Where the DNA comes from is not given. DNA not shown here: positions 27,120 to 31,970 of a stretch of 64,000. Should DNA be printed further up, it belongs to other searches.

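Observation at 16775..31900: T7SSb-type secretion locus without EssA/EssB/EsaA, with two membrane Hanks kinases, a PP2C phosphatase and a lipoprotein in the same array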

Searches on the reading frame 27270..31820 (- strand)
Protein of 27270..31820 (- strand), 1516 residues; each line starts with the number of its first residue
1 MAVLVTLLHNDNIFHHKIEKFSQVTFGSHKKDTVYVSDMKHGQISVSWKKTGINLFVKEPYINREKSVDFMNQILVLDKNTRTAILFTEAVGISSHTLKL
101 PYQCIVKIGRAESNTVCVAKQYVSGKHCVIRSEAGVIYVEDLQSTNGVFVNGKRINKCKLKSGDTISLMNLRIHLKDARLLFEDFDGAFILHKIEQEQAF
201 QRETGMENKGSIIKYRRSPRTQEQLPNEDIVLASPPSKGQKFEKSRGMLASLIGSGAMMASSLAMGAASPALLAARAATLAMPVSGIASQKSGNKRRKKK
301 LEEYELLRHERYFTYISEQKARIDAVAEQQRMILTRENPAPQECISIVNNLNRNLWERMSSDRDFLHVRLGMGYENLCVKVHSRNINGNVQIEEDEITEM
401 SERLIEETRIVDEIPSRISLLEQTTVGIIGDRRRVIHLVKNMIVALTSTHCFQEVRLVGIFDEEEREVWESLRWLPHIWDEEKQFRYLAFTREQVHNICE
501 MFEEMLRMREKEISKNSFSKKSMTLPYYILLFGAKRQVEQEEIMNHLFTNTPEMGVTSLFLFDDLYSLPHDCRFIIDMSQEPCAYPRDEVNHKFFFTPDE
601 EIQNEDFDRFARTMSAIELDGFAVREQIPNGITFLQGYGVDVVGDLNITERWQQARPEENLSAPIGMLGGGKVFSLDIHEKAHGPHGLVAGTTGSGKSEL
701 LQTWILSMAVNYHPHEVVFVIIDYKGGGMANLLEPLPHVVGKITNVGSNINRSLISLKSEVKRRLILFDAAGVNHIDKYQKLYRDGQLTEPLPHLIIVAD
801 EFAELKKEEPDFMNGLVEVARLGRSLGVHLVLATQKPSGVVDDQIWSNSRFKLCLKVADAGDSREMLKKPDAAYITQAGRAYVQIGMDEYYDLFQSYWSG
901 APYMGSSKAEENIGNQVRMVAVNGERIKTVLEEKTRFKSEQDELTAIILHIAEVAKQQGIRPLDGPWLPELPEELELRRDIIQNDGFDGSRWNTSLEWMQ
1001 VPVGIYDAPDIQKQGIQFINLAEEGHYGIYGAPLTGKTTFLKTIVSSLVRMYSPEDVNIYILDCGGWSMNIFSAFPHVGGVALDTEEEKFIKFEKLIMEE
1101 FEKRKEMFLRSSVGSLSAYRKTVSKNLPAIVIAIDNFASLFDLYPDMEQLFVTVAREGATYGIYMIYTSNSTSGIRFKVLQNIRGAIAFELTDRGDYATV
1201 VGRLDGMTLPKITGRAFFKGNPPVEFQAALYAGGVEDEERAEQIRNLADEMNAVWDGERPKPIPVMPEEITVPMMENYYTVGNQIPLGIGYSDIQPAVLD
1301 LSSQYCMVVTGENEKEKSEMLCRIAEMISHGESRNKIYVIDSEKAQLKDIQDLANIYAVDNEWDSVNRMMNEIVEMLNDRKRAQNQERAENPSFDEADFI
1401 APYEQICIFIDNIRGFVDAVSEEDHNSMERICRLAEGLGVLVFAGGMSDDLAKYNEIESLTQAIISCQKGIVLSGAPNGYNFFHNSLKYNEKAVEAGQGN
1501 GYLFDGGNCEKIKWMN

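Call 4: search_protein_families(library=pfam, max_evalue=0.1, proteins=[window:27270-31820:-])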
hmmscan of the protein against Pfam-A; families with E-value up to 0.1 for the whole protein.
window:27270-31820:- (1516 aa): 15 families
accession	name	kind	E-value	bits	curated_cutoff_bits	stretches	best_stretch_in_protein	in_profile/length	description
PF01580.24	FtsK_SpoIIIE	-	1.3e-58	198.6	24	2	661-838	18-220/221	FtsK/SpoIIIE family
PF00498.31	FHA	-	2.6e-18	66.6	20.7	1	106-168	1-66/67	FHA domain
PF16697.10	Yop-YscD_cpl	-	7.8e-07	29.7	33.2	1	106-177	19-92/94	Inner membrane component of T3SS, cytoplasmic domain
PF13401.12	AAA_22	-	9.8e-07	29.6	27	0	684-833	5-121/130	AAA domain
PF01637.24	ATPase_2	-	1.7e-06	28.4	33.2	1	1027-1141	23-123/225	ATPase domain predominantly from Archaea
PF05872.18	HerA_C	-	0.00039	19.6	22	0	681-726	18-59/502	Helicase HerA-like C-terminal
PF05729.18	NACHT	-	0.0092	16.3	26.7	0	688-721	4-40/167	NACHT domain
PF13245.12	AAA_19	-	0.01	16.4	25.1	0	1022-1054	9-41/134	AAA domain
PF02456.21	Adeno_IVa2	-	0.014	14.7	21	1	671-721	76-124/370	Adenovirus IVa2 protein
PF01935.23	DUF87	-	0.015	15.8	23.2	0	674-726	14-62/220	Helicase HerA, central domain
PF10412.15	TrwB_AAD_bind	-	0.017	14.4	20.5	0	680-726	11-53/387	Type IV secretion-system coupling protein DNA-binding domain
PF18221.6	MU2_FHA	-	0.021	15.3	29.2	1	96-167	8-78/94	Mutator 2 Fork head associated domain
PF13555.12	AAA_29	-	0.04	14.1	27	0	683-701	22-39/61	P-loop containing region of AAA domain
PF00910.28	RNA_helicase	-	0.044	14.7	21.5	0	1029-1061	3-36/105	RNA helicase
PF25199.1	nSTAND_NTPase5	-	0.059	13.6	34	0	687-713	44-69/145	Novel STAND NTPase 5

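Call 16: find_homologous_proteins(query=window:27270-31820:-, max_evalue=1e-20)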
Query window:27270-31820:- (1516 aa): 320 proteins with E <= 1e-20 among 8000 candidates; the best 120 are listed.
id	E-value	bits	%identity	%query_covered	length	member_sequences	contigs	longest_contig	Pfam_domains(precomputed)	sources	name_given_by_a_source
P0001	0.0e+0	3465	100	100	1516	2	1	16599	PF00498.32,PF16697.11,PF13401.13,PF01580.25,PF01637.25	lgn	-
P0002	0.0e+0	2945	83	100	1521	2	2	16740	PF00498.32,PF16697.11,PF13401.13,PF01580.25,PF01637.25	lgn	-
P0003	0.0e+0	2682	75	100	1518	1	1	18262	PF00498.32,PF16697.11,PF01580.25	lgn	-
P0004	0.0e+0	2391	67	100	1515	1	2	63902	PF00498.32,PF16697.11,PF13401.13,PF01580.25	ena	-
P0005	0.0e+0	2373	67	100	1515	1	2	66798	PF00498.32,PF16697.11,PF01580.25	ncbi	-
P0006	0.0e+0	2240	63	100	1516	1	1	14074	PF00498.32,PF24883.3,PF13245.13,PF16697.11,PF13555.13,PF00910.29,PF13401.13,PF01580.25,PF01637.25,PF25199.2,PF13191.13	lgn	-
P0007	0.0e+0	2112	60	100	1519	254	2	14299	PF00498.32,PF16697.11,PF13401.13,PF01580.25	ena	-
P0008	0.0e+0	2095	59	100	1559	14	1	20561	PF00498.32,PF16697.11,PF13401.13,PF01580.25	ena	-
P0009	0.0e+0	2073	58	100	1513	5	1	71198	PF00498.32,PF24883.3,PF16697.11,PF13555.13,PF13401.13,PF01580.25,PF01637.25,PF25199.2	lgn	-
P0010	0.0e+0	2060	58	100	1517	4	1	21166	PF00498.32,PF16697.11,PF13555.13,PF13401.13,PF01580.25,PF01637.25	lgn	-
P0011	0.0e+0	2060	58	100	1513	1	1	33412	PF00498.32,PF16697.11,PF13401.13,PF01580.25,PF01637.25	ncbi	-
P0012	0.0e+0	2054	58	100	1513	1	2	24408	PF00498.32,PF16697.11,PF13555.13,PF13401.13,PF01580.25,PF01637.25,PF25199.2,PF13191.13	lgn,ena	-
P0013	0.0e+0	2053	58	100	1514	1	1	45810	PF00498.32,PF16697.11,PF13401.13,PF01580.25,PF01637.25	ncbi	-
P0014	0.0e+0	2052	57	100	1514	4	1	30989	PF00498.32,PF16697.11,PF13401.13,PF01580.25,PF01637.25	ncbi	-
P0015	0.0e+0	2049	59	100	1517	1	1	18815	PF00498.32,PF16697.11,PF13401.13,PF01580.25,PF01637.25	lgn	-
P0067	0.0e+0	1885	54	100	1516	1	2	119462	PF00498.32,PF16697.11,PF13555.13,PF13401.13,PF01580.25,PF01637.25,PF13191.13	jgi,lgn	jgi:S-DNA-T family DNA segregation ATPase FtsK/SpoIIIE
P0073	0.0e+0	1863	53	100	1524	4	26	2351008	PF00498.32,PF16697.11,PF13401.13,PF01580.25,PF01637.25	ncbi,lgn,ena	-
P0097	0.0e+0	1798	52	100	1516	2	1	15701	PF00498.32,PF01935.24,PF16697.11,PF13555.13,PF13401.13,PF01580.25,PF01637.25,PF13481.13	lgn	-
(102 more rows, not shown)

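Call 17: find_related_loci(query=window:27270-31820:-, collection=genome_contigs, flank=10000)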
Query window:27270-31820:- (1516 aa) in genome_contigs; peptide patterns used: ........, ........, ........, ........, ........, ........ (x = any residue, [..] = any of these).
309 stretches matched a pattern; 54 encode a relative of the query (tblastn E <= 1e-3); 54 distinct loci.
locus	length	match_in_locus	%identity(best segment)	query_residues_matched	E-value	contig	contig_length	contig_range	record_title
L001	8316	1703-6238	53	1-1516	0e+0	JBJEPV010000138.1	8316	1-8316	MAG: Candidatus Fimenecus sp. isolate FUKU07_bin.003 NODE_3606_length_8316_cov_8.521971, whole genome shotgun sequence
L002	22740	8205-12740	53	1-1516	0e+0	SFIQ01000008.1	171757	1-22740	MAG: Ruminococcus sp. isolate W1P25.006 Contig446, whole genome shotgun sequence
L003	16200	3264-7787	50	1-1515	0e+0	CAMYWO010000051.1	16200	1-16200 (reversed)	MAG TPA_asm: uncultured Clostridia bacterium isolate SRR10912535_bin.36_metaWRAP_v1.3_MAG genome assembly, contig: ERZ14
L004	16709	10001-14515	48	1-1515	0e+0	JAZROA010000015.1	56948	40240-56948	MAG: Saccharofermentans sp. isolate T1900045399_YK20190089.MAGScoT_cleanbin_000001 SGB_6972_k141_1367371, whole genome s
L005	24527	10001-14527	51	1-1515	0e+0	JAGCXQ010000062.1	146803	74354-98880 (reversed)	MAG: Clostridiales bacterium isolate RGIG10216 Yak_Rumen-5__c2210952, whole genome shotgun sequence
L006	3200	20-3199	60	71-1132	0e+0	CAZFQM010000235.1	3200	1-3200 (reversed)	MAG TPA_asm: uncultured Oscillospiraceae bacterium isolate SRP313737_co1_4 genome assembly, contig: NODE_37500_length_32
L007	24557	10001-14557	39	1-1486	0e+0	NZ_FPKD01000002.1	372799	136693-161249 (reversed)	Olsenella sp. kh2p3, whole genome shotgun sequence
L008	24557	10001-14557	39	1-1486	0e+0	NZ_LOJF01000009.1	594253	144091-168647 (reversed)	Tractidigestivibacter scatoligenes strain SK9K4 contig_2, whole genome shotgun sequence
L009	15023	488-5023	53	1-1516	0e+0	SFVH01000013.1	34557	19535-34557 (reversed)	MAG: bacterium isolate W2P28.012 Contig356, whole genome shotgun sequence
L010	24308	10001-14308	41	1-1452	0e+0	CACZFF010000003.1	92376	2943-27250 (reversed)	MAG: uncultured Lachnospiraceae bacterium isolate RUG12566 genome assembly, contig: RUG12566_asm_3, whole genome shotgun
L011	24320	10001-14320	31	103-1509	0e+0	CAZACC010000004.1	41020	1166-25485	MAG TPA_asm: uncultured Lachnospiraceae bacterium isolate SRP192927_co4_433 genome assembly, contig: NODE_1333_length_41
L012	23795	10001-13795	34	139-1381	0e+0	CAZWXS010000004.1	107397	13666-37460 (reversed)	MAG TPA_asm: uncultured Lachnospiraceae bacterium isolate SRP192927_co2_476 genome assembly, contig: NODE_89_length_1073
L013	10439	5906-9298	33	215-1321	0e+0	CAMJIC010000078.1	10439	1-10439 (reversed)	MAG: uncultured Clostridia bacterium isolate SRR12081300_bin.34_metaWRAP_v1.3_MAG genome assembly, contig: ERZ12289770.1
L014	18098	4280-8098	33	103-1352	0e+0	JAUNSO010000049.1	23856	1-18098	MAG: bacterium isolate S4R_St_43 NODE_598_length_23856_cov_23.336288, whole genome shotgun sequence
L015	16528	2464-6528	31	73-1410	0e+0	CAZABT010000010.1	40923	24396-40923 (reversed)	MAG TPA_asm: uncultured Lachnospiraceae bacterium isolate SRP192927_co1_929 genome assembly, contig: NODE_1439_length_40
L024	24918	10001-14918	31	106-1505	0e+0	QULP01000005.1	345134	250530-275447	Firmicutes bacterium OM04-13BH OM04-13BH.Scaf5, whole genome shotgun sequence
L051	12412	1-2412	55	686-1516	1e-50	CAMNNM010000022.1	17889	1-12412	MAG: uncultured Blautia sp. isolate SRR873598_bin.136_metaWRAP_v1.3_MAG genome assembly, contig: NODE.6112_length_17889_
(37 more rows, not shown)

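Call 29: search_protein_families(library=pfam, max_evalue=0.01, proteins=[L005:6467-7585:+, L005:7589-9958:+, L005:14547-15059:+, L005:15019-15816:+, L005:16081-17328:+, L005:18108-20945:+, L005:3228-4193:+, L002:12748-13287:+, L002:13247-14143:+, L004:2993-5155:+])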
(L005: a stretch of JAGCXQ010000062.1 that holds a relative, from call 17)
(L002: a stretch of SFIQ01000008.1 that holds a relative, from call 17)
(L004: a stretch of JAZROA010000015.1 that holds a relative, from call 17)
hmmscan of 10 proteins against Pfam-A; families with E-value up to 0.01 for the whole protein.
L005:6467-7585:+ (372 aa): 1 family
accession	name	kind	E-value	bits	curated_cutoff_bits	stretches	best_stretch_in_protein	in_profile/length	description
PF00498.31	FHA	-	0.00031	21.6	20.7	1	279-346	2-67/67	FHA domain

L005:7589-9958:+ (789 aa): 9 families
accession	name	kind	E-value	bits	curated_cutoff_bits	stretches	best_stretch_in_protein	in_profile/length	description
PF00069.31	Pkinase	-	1.7e-33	116.6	31.7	1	46-276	2-204/263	Protein kinase domain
PF07714.23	PK_Tyr_Ser-Thr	-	1.4e-22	80.7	23.1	1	49-303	5-238/258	Protein tyrosine and serine/threonine kinase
PF13946.11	DUF4214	-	7.9e-09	35.9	23.2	1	714-775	3-68/72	Domain of unknown function (DUF4214)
PF03109.22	ABC1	-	9.5e-08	31.9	22.9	1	99-217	106-219/244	ABC1 atypical kinase-like domain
PF06293.20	Kdo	-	2.5e-07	30.8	21.3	1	135-214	90-171/207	Lipopolysaccharide kinase (Kdo/WaaP) family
PF13416.11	SBP_bac_8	-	1.9e-06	28.4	27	1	395-490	2-98/279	Bacterial extracellular solute-binding protein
PF01636.29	APH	-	3e-06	27.6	23.2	0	182-225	168-210/239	Phosphotransferase enzyme family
PF01547.30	SBP_bac_1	-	0.00036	21.1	26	1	391-454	10-73/307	Bacterial extracellular solute-binding protein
PF14531.12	Kinase-like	-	0.0067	16.2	25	0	163-307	145-287/289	Kinase-like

L005:14547-15059:+ (170 aa): 0 families

L005:15019-15816:+ (265 aa): 0 families

L005:16081-17328:+ (415 aa): 0 families

L005:18108-20945:+ (945 aa): 3 families
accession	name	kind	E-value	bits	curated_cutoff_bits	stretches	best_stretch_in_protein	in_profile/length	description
PF00069.31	Pkinase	-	2.4e-38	132.5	31.7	1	16-295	4-258/263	Protein kinase domain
PF07714.23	PK_Tyr_Ser-Thr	-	3.3e-26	92.6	23.1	1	17-290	5-250/258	Protein tyrosine and serine/threonine kinase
PF03109.22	ABC1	-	0.00049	19.7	22.9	1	127-191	159-221/244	ABC1 atypical kinase-like domain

L005:3228-4193:+ (321 aa): 1 family
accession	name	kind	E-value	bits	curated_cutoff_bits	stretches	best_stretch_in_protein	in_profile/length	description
PF13529.12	Peptidase_C39_2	-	1.9e-07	32.2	24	1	154-282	12-142/143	Peptidase_C39 like family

L002:12748-13287:+ (179 aa): 0 families

L002:13247-14143:+ (298 aa): 1 family
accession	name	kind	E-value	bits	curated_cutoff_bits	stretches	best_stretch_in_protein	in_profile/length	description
PF14913.11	DPCD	-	0.0029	17.5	27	0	137-216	74-154/189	DPCD protein family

L004:2993-5155:+ (720 aa): 2 families
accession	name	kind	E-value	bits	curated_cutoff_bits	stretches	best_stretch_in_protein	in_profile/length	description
PF11187.14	Mbeg1-like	-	1.9e-09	37.7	21.1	1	91-186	36-131/224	Mbeg1-like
PF20591.4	DUF6792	-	0.00036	20.4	25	1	93-162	64-142/220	Domain of unknown function (DUF6792)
